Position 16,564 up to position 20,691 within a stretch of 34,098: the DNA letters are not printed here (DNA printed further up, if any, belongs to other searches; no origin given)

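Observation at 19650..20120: Zeta-toxin-like P-loop kinase domain inside a virion internal (ejected) protein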

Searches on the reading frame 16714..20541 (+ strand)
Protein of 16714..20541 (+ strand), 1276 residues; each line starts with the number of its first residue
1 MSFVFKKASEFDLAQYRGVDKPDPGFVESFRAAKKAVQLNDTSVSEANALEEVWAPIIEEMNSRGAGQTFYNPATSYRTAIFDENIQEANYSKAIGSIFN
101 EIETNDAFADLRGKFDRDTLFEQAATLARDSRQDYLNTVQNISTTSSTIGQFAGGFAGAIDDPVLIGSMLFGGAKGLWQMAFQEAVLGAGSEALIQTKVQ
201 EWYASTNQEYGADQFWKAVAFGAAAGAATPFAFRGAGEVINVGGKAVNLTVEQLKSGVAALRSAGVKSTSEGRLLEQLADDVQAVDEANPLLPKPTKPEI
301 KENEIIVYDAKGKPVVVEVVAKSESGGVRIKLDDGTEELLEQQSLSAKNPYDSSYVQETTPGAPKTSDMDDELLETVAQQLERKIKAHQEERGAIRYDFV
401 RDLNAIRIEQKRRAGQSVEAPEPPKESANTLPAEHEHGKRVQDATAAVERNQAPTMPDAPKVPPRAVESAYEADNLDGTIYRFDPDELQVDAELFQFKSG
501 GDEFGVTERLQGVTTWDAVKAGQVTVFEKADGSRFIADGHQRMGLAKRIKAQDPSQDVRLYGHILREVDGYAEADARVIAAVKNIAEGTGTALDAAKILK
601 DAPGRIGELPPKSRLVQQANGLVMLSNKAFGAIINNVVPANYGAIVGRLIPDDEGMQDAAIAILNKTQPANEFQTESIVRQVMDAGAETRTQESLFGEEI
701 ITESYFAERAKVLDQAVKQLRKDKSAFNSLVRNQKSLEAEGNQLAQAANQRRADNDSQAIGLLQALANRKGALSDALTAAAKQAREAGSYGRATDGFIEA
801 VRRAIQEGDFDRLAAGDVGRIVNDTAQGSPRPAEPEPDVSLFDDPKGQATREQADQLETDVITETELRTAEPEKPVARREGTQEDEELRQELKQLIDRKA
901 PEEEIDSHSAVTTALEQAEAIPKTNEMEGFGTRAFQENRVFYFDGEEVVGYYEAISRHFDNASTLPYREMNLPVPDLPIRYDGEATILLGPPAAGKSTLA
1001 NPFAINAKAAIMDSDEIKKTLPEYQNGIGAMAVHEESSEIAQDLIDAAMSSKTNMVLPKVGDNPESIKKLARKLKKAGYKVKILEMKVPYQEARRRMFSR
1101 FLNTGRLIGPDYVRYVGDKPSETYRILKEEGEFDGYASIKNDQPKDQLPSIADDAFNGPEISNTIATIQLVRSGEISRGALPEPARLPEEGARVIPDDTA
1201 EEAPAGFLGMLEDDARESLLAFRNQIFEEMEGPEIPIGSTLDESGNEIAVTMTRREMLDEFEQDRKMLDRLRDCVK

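Call 3: search_protein_families(library=pfam, proteins=[window:16714-20541:+], max_evalue=1)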
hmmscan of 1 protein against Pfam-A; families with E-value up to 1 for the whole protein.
window:16714-20541:+ (1276 aa): 4 families
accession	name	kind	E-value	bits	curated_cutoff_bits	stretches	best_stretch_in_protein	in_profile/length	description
PF06414.18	Zeta_toxin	-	8e-18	65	22.3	1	985-1142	18-187/199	Zeta toxin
PF13671.12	AAA_33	-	6.3e-09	36.7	27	1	987-1100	3-118/143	AAA domain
PF00005.33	ABC_tran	-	0.08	14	25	1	982-1034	10-67/137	ABC transporter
PF09632.15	Rac1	-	0.089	12.4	25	1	701-787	102-183/297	Rac1-binding domain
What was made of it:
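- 19666..20139 (+): Pfam Zeta_toxin match (aa 985-1142). Call 3: E=8e-18, 65 bits, gathering cut-off 22.3.
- On Zeta_toxin superfamily (Pfam PF06414): 65 bits against a 22.3-bit cut-off, E=8e-18, aa 985-1142 (call 3).
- On Polynucleotide kinase (AAA_33 / Pnkp1): AAA_33 scores 36.7 bits against 65 for Zeta_toxin (call 3).
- Checked: This is far beyond chance: Pfam Zeta_toxin PF06414 scores E=8e-18 and 65 bits (gathering cut-off 22.3) over aa 985-1142, while AAA_33 scores only 36.7 bits (call 3).
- Family and fold: Pfam Zeta_toxin scores 65 bits, E=8e-18 (call 3). Zeta_toxin scores nearly twice as many bits (65 against 36.7, call 3).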

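Call 4: search_protein_families(library=phrogs, proteins=[window:16714-20541:+], max_evalue=0.001)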
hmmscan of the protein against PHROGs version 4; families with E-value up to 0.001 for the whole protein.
window:16714-20541:+ (1276 aa): 6 families
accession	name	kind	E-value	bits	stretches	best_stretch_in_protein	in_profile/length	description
phrog_10691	-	unknown function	2.2e-63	214.5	1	489-803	735-1048/3925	-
phrog_21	-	head and packaging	8.9e-25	87.7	1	486-805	1024-1349/1362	portal protein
phrog_24083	-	unknown function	1.7e-13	50.7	1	986-1129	154-304/1233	-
phrog_16619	-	head and packaging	6.2e-11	41.5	1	988-1135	436-594/1440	minor head protein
phrog_505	-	other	4.5e-09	37.2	1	986-1115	5-135/295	polynucleotide kinase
phrog_2071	-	other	2.8e-07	31.6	1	985-1085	18-116/282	ATPase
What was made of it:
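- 18030..19288 (+): Conserved middle module (aa 440-858) with a ParB/Noc-like domain; D-G-H-Q-R motif at aa 538-542 (nt 18325-18339). It matches phrog_10691 at 2e-63 and the C-terminal part of phrog_21 at 9e-25 (call 4).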

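Call 7: search_dna_similar(query=window:16714-20541:+, collection=phages, mode=protein, max_rows=40)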
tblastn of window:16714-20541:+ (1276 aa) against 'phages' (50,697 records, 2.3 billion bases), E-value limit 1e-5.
Records with a match: 37; places in all: 37; records where one place covers at least 80% of the query: 0.
Best place of each record, by identity: <60% 37.
By first word of the organism name: Prochlorococcus 17; Haloarcula 6; Bacteroides 5; Cyanophage 3; Dunaliella 2; Halovirus 2; Ruegeria 1; uncultured 1.
By host as written in the record: Prochlorococcus sp. MED4 17; Haloarcula californiae 5; Haloarcula vallismortis 3; Dunaliella viridis var. palmelloides Teodoresco (Chlorophyta) 2; - 2; Ruegeria mobilis 1; Prochlorococcus MIT9313 1; Prochlorococcus marinus str. MIT 9313 1; and 5 more.
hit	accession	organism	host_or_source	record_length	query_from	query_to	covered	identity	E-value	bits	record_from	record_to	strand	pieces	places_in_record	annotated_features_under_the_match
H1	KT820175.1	Ruegeria phage 45A6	Ruegeria mobilis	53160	487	802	25%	46.7%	8e-63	243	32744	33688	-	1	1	hypothetical protein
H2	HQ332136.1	Dunaliella viridis virus SI2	Dunaliella viridis var. palmelloides ...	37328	460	803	27%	40.1%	2e-59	232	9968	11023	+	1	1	hypothetical protein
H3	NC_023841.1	Dunaliella viridis virus SI2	Dunaliella viridis var. palmelloides ...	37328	460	803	27%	40.1%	2e-59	232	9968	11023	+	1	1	hypothetical protein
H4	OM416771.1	Prochlorococcus phage P-SCSP1k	Prochlorococcus sp. MED4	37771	486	807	25%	27.3%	7e-14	83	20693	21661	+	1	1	hypothetical protein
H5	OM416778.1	Prochlorococcus phage P-SCSP1s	Prochlorococcus sp. MED4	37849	486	807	25%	27.3%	7e-14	83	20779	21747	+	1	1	hypothetical protein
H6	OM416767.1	Prochlorococcus phage P-SCSP1f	Prochlorococcus sp. MED4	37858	486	807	25%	27.3%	7e-14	83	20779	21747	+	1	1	hypothetical protein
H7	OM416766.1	Prochlorococcus phage P-SCSP1d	Prochlorococcus sp. MED4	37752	486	807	25%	27.3%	8e-14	83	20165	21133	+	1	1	hypothetical protein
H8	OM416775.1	Prochlorococcus phage P-SCSP1o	Prochlorococcus sp. MED4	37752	486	807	25%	27.3%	8e-14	83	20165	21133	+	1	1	hypothetical protein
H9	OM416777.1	Prochlorococcus phage P-SCSP1q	Prochlorococcus sp. MED4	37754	486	807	25%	27.3%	8e-14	83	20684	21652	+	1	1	hypothetical protein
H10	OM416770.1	Prochlorococcus phage P-SCSP1i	Prochlorococcus sp. MED4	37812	486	807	25%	27.3%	8e-14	83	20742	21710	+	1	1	hypothetical protein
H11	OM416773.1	Prochlorococcus phage P-SCSP1m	Prochlorococcus sp. MED4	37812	486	807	25%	27.3%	8e-14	83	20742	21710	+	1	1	hypothetical protein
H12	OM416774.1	Prochlorococcus phage P-SCSP1n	Prochlorococcus sp. MED4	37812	486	807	25%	27.3%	8e-14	83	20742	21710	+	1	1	hypothetical protein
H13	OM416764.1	Prochlorococcus phage P-SCSP1b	Prochlorococcus sp. MED4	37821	486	807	25%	27.3%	8e-14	83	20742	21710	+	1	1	hypothetical protein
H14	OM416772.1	Prochlorococcus phage P-SCSP1l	Prochlorococcus sp. MED4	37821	486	807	25%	27.3%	8e-14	83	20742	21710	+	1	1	hypothetical protein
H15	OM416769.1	Prochlorococcus phage P-SCSP1h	Prochlorococcus sp. MED4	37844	486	807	25%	27.3%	8e-14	83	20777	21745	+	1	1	hypothetical protein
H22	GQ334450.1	Cyanophage PSS2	Prochlorococcus MIT9313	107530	986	1134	12%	33.1%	3e-9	68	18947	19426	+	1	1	minor head protein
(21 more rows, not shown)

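Call 10: get_annotated_region(hit=H2, flank=12000)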
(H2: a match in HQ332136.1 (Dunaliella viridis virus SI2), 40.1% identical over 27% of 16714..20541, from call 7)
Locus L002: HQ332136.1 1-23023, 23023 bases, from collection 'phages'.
description: Dunaliella viridis virus SI2 genomic sequence.
organism: Dunaliella viridis virus SI2 (NCBI taxid 754069)
taxonomy: Viruses; Duplodnaviria; Heunggongvirae; Uroviricota; Caudoviricetes
host: Dunaliella viridis var. palmelloides Teodoresco (Chlorophyta); source: Crimea, Black Sea near Sevastopol, Martinova Bay; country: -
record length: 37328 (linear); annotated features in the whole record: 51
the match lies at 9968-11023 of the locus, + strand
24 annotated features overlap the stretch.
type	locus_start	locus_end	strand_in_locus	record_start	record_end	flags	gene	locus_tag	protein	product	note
CDS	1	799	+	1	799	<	-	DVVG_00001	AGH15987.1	hypothetical protein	-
CDS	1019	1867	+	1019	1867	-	-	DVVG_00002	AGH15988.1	hypothetical protein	-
CDS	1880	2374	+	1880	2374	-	-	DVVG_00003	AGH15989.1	hypothetical protein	-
CDS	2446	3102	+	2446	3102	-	-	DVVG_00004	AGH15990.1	hypothetical protein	-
CDS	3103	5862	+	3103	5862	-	-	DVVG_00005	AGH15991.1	hypothetical protein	-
CDS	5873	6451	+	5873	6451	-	-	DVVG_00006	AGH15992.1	hypothetical protein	-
CDS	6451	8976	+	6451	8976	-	-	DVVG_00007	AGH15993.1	hypothetical protein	-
CDS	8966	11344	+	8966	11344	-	-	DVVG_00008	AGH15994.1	hypothetical protein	-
CDS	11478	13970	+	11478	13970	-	-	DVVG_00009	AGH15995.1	hypothetical protein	-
CDS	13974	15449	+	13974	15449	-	-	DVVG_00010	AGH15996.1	hypothetical protein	-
CDS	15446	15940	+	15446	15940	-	-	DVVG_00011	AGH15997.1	hypothetical protein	-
CDS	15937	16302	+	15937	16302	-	-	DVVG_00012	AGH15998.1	hypothetical protein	-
CDS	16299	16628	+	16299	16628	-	-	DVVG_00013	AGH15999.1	hypothetical protein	-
CDS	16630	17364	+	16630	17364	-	-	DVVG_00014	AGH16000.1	hypothetical protein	-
CDS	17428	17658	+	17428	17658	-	-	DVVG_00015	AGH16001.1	hypothetical protein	-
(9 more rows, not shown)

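Call 12: search_protein_families(library=ncbifam, proteins=[window:16714-20541:+], max_evalue=1)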
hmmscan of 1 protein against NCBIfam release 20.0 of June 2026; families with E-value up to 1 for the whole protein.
window:16714-20541:+ (1276 aa): 4 families
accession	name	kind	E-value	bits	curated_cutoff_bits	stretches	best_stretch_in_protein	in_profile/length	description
NF038208.1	garosamine_AAA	equivalog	0.0066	16.1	170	1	987-1100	4-113/167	Gar/GrdA family gentamicin resistance ATP-binding protein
NF040667.1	hom_kin_desulfo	exception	0.035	14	197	1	986-1017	3-34/163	homoserine kinase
NF002876.0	PRK03298.1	equivalog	0.045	13.1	252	0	266-328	100-162/224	endonuclease NucS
TIGR03574.1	selen_PSTK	equivalog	0.14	11.5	290.5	1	987-1053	3-69/249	L-seryl-tRNA(Sec) kinase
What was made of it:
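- On Polynucleotide kinase (AAA_33 / Pnkp1): No partner domains are present (calls 3, 12).
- No phosphatase or ligase partner domain is present in the protein (calls 3, 12).
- Tried and rejected: NCBIfam gave only sub-threshold kinase noise (call 12).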

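Call 14: find_homologous_proteins(query=window:16714-20541:+, max_evalue=0.001)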
Query window:16714-20541:+ (1276 aa): 24 proteins with E <= 0.001 among 8000 candidates.
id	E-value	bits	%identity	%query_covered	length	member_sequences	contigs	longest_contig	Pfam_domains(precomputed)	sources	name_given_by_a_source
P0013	0.0e+0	2308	94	67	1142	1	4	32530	PF06414.19,PF13671.13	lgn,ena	-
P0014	0.0e+0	2254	91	67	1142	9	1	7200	PF06414.19,PF13671.13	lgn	-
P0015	0.0e+0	1486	84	40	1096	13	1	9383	-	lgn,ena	-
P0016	0.0e+0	1445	56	100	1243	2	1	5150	PF06414.19,PF13671.13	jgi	jgi:predicted kinase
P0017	0.0e+0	1423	55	100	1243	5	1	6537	PF06414.19,PF13671.13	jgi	jgi:hypothetical protein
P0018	0.0e+0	1341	60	67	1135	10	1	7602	PF06414.19,PF13671.13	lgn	-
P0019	0.0e+0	1311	63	66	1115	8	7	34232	PF06414.19,PF13671.13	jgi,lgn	jgi:predicted kinase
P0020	0.0e+0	1289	62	66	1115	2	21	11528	PF06414.19,PF13671.13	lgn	-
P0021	0.0e+0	1275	54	66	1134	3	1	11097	PF06414.19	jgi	jgi:hypothetical protein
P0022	0.0e+0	1251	75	39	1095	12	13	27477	-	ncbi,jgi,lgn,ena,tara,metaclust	tara:strand:+ start:2885 stop:6172 length:3288 start_codon:yes stop_codon:yes gene_type:complete|met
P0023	0.0e+0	1236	82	34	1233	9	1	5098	-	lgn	-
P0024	0.0e+0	1229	82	34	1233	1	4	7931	-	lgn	-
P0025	0.0e+0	1213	59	66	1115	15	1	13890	PF06414.19,PF13671.13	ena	-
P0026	1.2e-274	933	62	34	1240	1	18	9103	-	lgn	-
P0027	1.0e-263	896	47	71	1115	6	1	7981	PF06414.19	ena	-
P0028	1.1e-248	847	52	36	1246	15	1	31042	-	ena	-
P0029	5.1e-225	768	46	67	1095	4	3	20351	PF06414.19,PF13671.13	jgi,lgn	jgi:predicted kinase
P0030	1.2e-215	737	61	38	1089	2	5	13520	-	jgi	-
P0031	6.5e-93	331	44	33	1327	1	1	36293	-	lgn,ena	-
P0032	1.8e-76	276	38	36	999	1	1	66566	PF01464.26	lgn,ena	-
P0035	2.0e-17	81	33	14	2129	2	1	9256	PF18760.8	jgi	-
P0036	3.1e-14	70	30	26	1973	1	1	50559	PF06414.19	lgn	-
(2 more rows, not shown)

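Call 21: search_protein_families(library=pfam, proteins=[P0015, P0023, P0028, P0030, P0031, P0032, P0035], max_evalue=0.1)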
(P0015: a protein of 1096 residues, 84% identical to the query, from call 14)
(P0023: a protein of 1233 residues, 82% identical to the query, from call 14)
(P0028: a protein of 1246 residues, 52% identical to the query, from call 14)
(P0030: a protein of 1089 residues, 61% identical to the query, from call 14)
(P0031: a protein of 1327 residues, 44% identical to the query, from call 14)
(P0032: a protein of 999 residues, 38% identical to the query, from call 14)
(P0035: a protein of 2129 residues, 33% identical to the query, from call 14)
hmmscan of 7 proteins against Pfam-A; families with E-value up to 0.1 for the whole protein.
P0015 (1096 aa): 1 family
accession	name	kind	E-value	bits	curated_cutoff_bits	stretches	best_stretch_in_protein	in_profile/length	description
PF09632.15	Rac1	-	0.056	13.1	25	0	567-653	102-183/297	Rac1-binding domain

P0023 (1233 aa): 1 family
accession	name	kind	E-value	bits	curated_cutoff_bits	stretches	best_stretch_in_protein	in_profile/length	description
PF04607.23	RelA_SpoT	-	0.017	15.8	27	1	929-1022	3-99/113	Region found in RelA / SpoT proteins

P0028 (1246 aa): 0 families

P0030 (1089 aa): 0 families

P0031 (1327 aa): 0 families

P0032 (999 aa): 1 family
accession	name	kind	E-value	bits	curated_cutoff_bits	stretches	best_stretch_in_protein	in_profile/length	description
PF01464.25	SLT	-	8.3e-08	32.2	21.3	1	351-428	32-106/117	Transglycosylase SLT domain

P0035 (2129 aa): 2 families
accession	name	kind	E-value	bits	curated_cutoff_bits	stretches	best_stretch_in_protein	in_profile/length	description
PF18760.7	ART-PolyVal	-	3.5e-11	44.5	31.2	1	243-493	1-139/140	ADP-Ribosyltransferase in polyvalent proteins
PF14039.11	YusW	-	0.024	15.6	27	1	1481-1519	16-54/92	YusW-like protein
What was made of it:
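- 17575..18029 (+): Window-specific insertion (aa 288-439): a small beta-rich domain plus helices. Homolog P0032 has an SLT transglycosylase just upstream of its middle module (call 21).
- Closest known: T7 gp16. Same: Homolog P0032 has an SLT domain (call 21).
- In relatives such as P0032 the same protein family carries a peptidoglycan-cleaving SLT domain (call 21).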

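Call 52: find_encoding_contigs(protein=P0022, flank=10000, max_places=2)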
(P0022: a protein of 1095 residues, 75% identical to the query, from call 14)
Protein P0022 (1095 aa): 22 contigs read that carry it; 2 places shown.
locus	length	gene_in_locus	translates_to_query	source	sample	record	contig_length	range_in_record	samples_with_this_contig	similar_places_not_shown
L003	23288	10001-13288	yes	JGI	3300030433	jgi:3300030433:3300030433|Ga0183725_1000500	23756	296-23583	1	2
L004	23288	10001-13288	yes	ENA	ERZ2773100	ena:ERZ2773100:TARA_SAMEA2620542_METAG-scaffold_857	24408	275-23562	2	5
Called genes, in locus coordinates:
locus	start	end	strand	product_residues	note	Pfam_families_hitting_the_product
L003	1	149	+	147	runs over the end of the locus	?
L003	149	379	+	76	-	-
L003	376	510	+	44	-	-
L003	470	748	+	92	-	PF19846:DUF6321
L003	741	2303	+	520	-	PF12236:Head-tail_con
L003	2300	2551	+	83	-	PF25181:Phage_Bbp19 (weak)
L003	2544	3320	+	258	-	PF05396:Phage_T7_Capsid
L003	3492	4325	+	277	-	PF19821:Phage_capsid_2, PF25209:Phage_capsid_4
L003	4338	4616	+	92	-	-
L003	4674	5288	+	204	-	-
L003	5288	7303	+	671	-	-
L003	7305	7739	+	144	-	-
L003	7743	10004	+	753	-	-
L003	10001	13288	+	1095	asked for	-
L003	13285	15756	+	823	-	-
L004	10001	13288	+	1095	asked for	-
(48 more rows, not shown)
